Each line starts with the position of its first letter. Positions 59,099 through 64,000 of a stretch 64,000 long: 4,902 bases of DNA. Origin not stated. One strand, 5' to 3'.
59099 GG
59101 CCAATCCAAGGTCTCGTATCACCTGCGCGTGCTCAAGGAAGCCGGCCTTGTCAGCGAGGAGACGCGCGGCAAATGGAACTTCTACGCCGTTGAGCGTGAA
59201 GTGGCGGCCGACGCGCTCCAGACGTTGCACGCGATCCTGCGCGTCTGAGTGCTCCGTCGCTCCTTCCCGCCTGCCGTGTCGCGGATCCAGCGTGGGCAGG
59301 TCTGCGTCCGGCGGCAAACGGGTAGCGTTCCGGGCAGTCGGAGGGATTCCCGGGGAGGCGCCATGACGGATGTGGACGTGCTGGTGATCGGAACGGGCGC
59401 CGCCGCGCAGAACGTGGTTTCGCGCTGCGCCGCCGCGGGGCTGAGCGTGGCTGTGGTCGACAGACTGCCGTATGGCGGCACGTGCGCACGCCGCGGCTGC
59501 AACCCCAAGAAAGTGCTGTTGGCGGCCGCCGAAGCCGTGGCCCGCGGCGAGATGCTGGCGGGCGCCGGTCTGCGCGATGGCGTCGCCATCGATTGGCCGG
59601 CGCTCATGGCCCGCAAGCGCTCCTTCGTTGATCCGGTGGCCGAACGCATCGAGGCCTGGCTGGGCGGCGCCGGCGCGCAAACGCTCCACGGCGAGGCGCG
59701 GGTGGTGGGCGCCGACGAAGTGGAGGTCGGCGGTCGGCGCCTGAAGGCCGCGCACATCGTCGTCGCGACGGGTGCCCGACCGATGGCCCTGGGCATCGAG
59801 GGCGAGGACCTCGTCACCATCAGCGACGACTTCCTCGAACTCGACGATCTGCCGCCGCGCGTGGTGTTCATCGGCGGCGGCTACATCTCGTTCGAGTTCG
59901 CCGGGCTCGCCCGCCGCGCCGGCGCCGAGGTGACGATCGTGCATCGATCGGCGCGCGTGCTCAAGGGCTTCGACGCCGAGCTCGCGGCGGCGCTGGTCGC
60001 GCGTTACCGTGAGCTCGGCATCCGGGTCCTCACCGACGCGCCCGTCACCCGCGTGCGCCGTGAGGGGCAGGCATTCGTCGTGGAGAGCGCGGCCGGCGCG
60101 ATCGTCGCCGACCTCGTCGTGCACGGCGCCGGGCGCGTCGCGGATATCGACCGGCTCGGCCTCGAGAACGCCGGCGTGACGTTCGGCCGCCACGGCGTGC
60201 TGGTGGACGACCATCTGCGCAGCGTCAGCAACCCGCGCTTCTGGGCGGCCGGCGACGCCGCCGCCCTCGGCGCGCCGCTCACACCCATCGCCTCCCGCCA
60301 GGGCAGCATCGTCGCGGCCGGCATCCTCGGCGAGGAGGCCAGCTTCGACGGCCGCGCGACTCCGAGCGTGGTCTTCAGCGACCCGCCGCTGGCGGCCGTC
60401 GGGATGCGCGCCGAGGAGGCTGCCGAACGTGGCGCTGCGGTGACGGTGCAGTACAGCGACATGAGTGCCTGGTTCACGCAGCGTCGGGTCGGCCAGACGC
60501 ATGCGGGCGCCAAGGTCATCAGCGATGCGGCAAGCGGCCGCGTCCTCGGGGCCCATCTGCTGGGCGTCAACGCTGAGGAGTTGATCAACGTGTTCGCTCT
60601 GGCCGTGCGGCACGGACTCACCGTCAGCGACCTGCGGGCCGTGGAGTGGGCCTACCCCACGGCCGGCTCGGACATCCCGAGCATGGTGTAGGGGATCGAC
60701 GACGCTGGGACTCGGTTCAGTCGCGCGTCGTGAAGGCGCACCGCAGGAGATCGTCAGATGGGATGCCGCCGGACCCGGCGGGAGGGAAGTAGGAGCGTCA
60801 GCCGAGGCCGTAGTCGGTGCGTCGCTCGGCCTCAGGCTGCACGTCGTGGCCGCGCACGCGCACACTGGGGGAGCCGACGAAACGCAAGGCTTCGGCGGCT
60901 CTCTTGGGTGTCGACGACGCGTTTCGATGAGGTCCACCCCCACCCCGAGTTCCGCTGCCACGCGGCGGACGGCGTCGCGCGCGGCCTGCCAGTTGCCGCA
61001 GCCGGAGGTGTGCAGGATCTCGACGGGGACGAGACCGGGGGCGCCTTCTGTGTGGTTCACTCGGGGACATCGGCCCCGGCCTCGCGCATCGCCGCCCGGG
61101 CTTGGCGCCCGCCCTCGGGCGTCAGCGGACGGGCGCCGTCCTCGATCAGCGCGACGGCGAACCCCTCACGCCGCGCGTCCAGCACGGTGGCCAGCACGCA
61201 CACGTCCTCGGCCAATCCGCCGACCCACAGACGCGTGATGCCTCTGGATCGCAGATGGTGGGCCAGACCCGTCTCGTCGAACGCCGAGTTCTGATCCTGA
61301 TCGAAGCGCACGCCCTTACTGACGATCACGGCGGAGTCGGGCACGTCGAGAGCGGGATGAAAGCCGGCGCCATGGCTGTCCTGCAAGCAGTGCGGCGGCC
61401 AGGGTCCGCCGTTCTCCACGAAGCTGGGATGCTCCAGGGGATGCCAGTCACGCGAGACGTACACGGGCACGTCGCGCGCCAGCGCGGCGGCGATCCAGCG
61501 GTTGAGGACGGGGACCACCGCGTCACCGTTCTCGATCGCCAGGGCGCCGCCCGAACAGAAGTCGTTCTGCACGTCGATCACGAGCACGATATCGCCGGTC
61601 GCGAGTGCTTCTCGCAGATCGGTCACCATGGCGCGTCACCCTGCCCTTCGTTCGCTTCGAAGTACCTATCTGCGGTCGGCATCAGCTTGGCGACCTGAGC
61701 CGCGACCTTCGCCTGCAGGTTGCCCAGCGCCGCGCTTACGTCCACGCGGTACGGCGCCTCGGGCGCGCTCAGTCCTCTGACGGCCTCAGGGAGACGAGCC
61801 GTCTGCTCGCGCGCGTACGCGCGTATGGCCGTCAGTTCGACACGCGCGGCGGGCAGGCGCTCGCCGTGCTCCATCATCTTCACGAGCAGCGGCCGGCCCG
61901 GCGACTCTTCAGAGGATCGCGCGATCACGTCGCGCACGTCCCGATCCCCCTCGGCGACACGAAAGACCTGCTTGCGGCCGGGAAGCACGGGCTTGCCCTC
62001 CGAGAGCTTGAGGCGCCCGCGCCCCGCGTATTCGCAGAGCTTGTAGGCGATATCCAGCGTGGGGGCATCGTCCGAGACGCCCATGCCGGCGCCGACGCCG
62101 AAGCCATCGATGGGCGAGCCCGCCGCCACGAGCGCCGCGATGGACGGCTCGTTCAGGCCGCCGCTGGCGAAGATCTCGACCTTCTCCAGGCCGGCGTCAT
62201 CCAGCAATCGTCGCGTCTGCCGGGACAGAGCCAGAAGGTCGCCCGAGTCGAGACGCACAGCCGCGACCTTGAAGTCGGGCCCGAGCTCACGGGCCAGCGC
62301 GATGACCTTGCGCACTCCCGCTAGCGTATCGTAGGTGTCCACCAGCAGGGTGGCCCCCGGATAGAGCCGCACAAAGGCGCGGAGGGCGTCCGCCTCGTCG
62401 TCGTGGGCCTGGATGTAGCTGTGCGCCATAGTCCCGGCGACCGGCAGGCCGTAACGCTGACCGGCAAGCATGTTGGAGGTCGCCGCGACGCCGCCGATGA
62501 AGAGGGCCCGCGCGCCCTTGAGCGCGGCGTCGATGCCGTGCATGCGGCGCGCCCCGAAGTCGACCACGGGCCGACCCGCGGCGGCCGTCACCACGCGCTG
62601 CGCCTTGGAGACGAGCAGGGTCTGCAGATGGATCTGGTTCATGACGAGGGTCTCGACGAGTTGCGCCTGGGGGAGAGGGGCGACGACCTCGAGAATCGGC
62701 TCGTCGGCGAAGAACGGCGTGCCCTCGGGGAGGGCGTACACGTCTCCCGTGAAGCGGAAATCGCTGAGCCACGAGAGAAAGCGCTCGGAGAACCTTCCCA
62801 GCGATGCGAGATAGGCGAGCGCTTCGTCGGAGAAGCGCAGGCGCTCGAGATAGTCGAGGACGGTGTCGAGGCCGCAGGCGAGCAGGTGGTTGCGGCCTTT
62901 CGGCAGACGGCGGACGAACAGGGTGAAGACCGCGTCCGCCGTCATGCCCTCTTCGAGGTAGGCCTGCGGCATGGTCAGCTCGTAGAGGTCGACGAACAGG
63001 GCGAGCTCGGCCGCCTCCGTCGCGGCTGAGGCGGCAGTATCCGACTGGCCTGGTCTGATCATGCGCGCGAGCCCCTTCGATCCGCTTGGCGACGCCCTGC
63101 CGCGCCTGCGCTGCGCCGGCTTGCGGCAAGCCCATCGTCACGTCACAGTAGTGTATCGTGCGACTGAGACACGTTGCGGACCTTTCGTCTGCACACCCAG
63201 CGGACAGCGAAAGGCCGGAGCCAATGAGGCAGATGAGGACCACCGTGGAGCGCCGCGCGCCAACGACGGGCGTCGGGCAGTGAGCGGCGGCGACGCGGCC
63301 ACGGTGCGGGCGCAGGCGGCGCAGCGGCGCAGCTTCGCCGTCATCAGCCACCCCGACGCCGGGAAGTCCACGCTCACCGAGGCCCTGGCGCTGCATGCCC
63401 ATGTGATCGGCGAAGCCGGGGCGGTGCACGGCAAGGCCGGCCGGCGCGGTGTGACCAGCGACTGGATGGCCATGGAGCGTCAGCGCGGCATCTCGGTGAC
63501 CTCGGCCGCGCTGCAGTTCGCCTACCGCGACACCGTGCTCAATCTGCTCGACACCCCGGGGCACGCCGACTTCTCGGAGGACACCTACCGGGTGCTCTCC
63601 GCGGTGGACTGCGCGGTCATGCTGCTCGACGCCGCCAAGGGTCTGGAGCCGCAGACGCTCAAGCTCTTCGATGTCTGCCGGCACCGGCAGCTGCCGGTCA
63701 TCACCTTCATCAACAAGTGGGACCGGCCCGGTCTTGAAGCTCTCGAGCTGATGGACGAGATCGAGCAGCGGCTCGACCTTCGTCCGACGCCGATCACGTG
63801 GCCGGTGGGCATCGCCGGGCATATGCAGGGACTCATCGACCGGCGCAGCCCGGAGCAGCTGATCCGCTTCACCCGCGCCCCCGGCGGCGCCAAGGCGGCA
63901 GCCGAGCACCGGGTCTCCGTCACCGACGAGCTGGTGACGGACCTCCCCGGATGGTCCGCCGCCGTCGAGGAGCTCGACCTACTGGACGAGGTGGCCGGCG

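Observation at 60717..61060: In-frame UGA at a Cys-type position followed by a GGUC-loop hairpin: candidate selenoprotein coupled to pncA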

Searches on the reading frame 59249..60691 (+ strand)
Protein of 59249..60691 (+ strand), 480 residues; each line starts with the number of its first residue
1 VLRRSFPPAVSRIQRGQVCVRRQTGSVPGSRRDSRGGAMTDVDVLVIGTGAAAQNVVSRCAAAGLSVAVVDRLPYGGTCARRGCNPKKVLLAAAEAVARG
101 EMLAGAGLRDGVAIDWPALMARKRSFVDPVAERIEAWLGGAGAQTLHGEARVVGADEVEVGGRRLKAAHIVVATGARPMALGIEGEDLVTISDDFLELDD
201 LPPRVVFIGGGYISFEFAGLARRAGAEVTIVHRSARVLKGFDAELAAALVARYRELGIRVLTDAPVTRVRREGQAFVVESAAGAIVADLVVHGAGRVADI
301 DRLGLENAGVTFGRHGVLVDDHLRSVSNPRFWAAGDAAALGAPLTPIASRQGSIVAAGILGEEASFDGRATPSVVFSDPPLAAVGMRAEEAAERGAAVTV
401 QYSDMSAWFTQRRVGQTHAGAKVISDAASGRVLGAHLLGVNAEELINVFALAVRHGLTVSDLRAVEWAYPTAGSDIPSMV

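Call 8: search_protein_families(library=pfam, proteins=[window:59249-60691:+], max_evalue=0.01)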
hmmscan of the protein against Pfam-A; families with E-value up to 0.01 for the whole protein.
window:59249-60691:+ (480 aa): 7 families
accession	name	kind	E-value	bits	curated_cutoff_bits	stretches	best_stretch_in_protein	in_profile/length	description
PF07992.20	Pyr_redox_2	-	5.4e-52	177.5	26.1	1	43-352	2-291/291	Pyridine nucleotide-disulphide oxidoreductase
PF02852.28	Pyr_redox_dim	-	1.2e-21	77.4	25.3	1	371-474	1-104/110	Pyridine nucleotide-disulphide oxidoreductase, dimerisation domain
PF00070.33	Pyr_redox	-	7.3e-20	71.7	22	1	204-275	1-72/82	Pyridine nucleotide-disulphide oxidoreductase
PF13738.12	Pyr_redox_3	-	2.9e-10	40.3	30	1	158-237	116-199/305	Pyridine nucleotide-disulphide oxidoreductase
PF02826.25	2-Hacid_dh_C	-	7e-05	22.7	25.1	1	20-84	18-80/178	D-isomer specific 2-hydroxyacid dehydrogenase, NAD binding domain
PF01262.27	AlaDh_PNT_C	-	0.0018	18.2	23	0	202-251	28-77/214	Alanine dehydrogenase/PNT, C-terminal domain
PF03807.23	F420_oxidored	-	0.0027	18.7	21.6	0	45-99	3-59/94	NADP oxidoreductase coenzyme F420-dependent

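Call 9: search_protein_families(library=ncbifam, proteins=[window:59249-60691:+], max_evalue=0.01)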
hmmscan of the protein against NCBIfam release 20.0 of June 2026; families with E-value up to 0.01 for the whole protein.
window:59249-60691:+ (480 aa): 50 families (the best 25 are shown)
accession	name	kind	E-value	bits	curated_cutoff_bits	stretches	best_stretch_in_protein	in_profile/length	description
TIGR01350.1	lipoamide_DH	equivalog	1.2e-84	284.7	408.8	1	42-473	2-444/461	dihydrolipoyl dehydrogenase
TIGR02053.1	MerA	equivalog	2.9e-84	283.7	454.45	1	43-473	2-443/465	mercury(II) reductase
NF004776.0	PRK06116.1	equivalog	2.1e-82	277.6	480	1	39-475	2-445/450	glutathione-disulfide reductase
TIGR01424.1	gluta_reduc_2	equivalog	4.1e-79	266.2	606.05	1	41-476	2-442/446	glutathione-disulfide reductase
NF004992.0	PRK06370.1-4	equivalog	4.6e-73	246.2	629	1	40-479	3-451/459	FAD-containing oxidoreductase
TIGR01421.1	gluta_reduc_1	equivalog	7.1e-70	236.4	556.15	1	42-476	3-446/450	glutathione-disulfide reductase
NF004943.0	PRK06292.2-1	equivalog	1.4e-65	221.8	432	1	39-473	1-445/456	dihydrolipoyl dehydrogenase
NF004939.0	PRK06292.1-1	equivalog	1.1e-64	218.9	435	1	40-466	4-441/476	dihydrolipoyl dehydrogenase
NF005884.0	PRK07846.1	equivalog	2.6e-62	210.9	501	1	39-470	1-438/454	mycothione reductase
NF004991.0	PRK06370.1-3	subfamily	2.2e-61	208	620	1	42-476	36-480/509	FAD-containing oxidoreductase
NF004990.0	PRK06370.1-1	equivalog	2.7e-60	204.3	842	1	42-450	5-422/459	FAD-containing oxidoreductase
NF004947.0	PRK06292.2-5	equivalog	1.7e-58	198.7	592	1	39-461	1-436/474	dihydrolipoyl dehydrogenase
NF041853.1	hythiocyan_redase_MerA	equivalog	7.2e-56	189.9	650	1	39-471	1-429/440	hypothiocyanous acid reductase MerA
TIGR03452.1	mycothione_red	equivalog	6.6e-55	186.8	635.65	1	41-470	2-439/452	mycothione reductase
NF040477.1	chlor_oxi_RclA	equivalog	9.2e-54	182.7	740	1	39-472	1-429/441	reactive chlorine resistance oxidoreductase RclA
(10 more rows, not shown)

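Call 70: find_encoding_contigs(protein=window:59363-60691:+, flank=3000, max_places=6)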
Protein window:59363-60691:+ (442 aa): no gene with exactly this product is on record in the collection.

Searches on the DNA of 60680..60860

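Call 59: search_rna_families(source=window, start=60680, end=60860, threshold=evalue, max_evalue=10)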
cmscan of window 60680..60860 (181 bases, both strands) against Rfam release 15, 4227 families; matches with E-value up to 10: 6.
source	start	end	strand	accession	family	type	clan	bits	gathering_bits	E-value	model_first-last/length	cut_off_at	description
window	60680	60782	+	RF00312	snoZ206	Gene; snRNA; snoRNA; CD-box;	-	15.5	50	1.4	26-129/129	5'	Small nucleolar RNA Z206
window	60761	60830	+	RF01998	group-II-D1D4-1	Intron;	CL00102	15.1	35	1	1-84/84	no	Group II catalytic intron D1-D4-1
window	60798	60840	+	RF01117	ciona-mir-92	Gene; miRNA;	-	13.1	56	5.3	1-71/71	no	ciona-mir-92 microRNA precursor family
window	60771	60784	+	RF00175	HIV-1_DIS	Cis-reg;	-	12.9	35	6.5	1-40/40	no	Human immunodeficiency virus type 1 dimerisation initiation site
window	60720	60758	+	RF02206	WT1-AS_4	Gene; lncRNA;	-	11.5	60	3.2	101-134/134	no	WT1 antisense RNA conserved region 4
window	60706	60832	+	RF00166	PrrB_RsmZ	Gene; sRNA;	CL00106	9.5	44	4.1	1-133/133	no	PrrB/RsmZ RNA family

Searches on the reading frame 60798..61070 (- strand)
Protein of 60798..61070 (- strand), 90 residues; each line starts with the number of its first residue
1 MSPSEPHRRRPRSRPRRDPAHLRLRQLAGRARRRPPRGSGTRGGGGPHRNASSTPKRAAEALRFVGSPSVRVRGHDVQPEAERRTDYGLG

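Call 26: find_encoding_contigs(protein=window:60798-61070:-, flank=10000, max_places=6)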
Protein window:60798-61070:- (90 aa): no gene with exactly this product is on record in the collection.

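Call 53: search_protein_families(library=ncbifam, proteins=[window:60798-61070:-], max_evalue=0.01)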
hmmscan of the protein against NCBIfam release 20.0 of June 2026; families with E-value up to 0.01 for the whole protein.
window:60798-61070:- (90 aa): 1 family
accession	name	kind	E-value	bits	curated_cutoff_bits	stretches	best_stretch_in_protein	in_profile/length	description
NF049942.1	DF_fam_seleno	subfamily_domain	1.4e-09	37.9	70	1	56-89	40-73/96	DF family (seleno)protein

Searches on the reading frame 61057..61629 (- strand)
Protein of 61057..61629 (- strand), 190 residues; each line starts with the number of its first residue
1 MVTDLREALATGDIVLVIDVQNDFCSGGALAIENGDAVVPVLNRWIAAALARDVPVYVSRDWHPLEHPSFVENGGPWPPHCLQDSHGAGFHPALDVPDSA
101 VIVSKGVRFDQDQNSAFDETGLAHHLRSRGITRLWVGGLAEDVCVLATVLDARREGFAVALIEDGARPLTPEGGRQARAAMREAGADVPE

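Call 8: search_protein_families(library=pfam, proteins=[window:61057-61629:-], max_evalue=0.01)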
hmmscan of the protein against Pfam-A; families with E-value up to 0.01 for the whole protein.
window:61057-61629:- (190 aa): 1 family
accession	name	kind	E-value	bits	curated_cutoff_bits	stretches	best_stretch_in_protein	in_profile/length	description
PF00857.26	Isochorismatase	-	8.5e-33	114.3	27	1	14-188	2-170/175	Isochorismatase domain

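Call 9: search_protein_families(library=ncbifam, proteins=[window:61057-61629:-], max_evalue=0.01)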
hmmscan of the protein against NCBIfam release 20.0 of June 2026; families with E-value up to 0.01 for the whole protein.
window:61057-61629:- (190 aa): 5 families
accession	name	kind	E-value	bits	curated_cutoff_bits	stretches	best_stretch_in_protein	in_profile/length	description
NF008623.0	PRK11609.1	equivalog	8.7e-43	146.6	174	2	77-188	83-202/213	bifunctional nicotinamidase/pyrazinamidase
NF050097.1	BiurAmidohydBiuH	equivalog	6.5e-09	35.6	370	1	109-167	129-187/221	biuret amidohydrolase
TIGR03614.1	RutB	equivalog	2.4e-08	33.9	377.95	1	104-175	124-195/226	pyrimidine utilization protein B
NF008517.0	PRK11440.1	equivalog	3.2e-05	23.9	195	1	106-166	96-156/188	hydrolase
NF041461.1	C_hydro_YcaC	equivalog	0.00013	21.6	310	1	113-187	84-158/201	isochorismate family cysteine hydrolase YcaC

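Call 69: find_encoding_contigs(protein=window:61057-61629:-, flank=3000, max_places=6)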
Protein window:61057-61629:- (190 aa): no gene with exactly this product is on record in the collection.

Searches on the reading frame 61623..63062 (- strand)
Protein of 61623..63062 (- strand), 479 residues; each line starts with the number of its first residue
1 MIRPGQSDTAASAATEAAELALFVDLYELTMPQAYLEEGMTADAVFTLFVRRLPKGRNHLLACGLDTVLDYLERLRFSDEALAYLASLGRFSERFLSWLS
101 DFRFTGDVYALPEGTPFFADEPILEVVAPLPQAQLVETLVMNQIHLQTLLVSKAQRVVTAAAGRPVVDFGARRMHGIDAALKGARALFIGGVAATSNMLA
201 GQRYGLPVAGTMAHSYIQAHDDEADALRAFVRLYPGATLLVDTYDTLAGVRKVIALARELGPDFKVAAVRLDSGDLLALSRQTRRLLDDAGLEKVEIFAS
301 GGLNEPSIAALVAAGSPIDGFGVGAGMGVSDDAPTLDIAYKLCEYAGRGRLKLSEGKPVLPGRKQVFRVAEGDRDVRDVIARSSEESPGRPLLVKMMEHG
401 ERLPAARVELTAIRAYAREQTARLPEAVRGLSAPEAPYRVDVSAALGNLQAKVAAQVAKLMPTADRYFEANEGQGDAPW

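Call 8: search_protein_families(library=pfam, proteins=[window:61623-63062:-], max_evalue=0.01)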
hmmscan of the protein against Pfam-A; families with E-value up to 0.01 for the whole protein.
window:61623-63062:- (479 aa): 6 families
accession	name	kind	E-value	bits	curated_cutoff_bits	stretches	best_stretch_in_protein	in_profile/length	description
PF17767.7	NAPRTase_N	-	2.7e-33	115.4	32.6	1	22-144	1-124/125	Nicotinate phosphoribosyltransferase (NAPRTase) N-terminal domain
PF04095.22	NAPRTase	-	2e-07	31.4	20.8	1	166-362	3-213/239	Nicotinate phosphoribosyltransferase (NAPRTase) family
PF17956.6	NAPRTase_C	-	7.1e-07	30.1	23.3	1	390-449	53-110/111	Nicotinate phosphoribosyltransferase C-terminal domain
PF01729.25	QRPTase_C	-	2.2e-06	28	23.1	1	153-338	4-166/169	Quinolinate phosphoribosyl transferase, C-terminal domain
PF02749.22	QRPTase_N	-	0.0032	18.1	27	0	107-143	42-77/82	Quinolinate phosphoribosyl transferase, N-terminal domain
PF09009.16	Exotox-A_cataly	-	0.0082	16.2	25.9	0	179-244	21-91/177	Exotoxin A catalytic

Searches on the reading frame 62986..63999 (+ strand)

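Call 33: search_protein_families(library=pfam, proteins=[window:62986-63999:+], max_evalue=0.0001)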
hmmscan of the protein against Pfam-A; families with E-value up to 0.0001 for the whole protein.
window:62986-63999:+ (338 aa): 2 families
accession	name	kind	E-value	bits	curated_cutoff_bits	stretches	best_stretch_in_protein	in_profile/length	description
PF00009.33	GTP_EFTU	-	5.4e-45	153.7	26.5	1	114-270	3-151/188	Elongation factor Tu GTP binding domain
PF01926.29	MMR_HSR1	-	6.3e-07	29.9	21.9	1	118-244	3-113/113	50S ribosome-binding GTPase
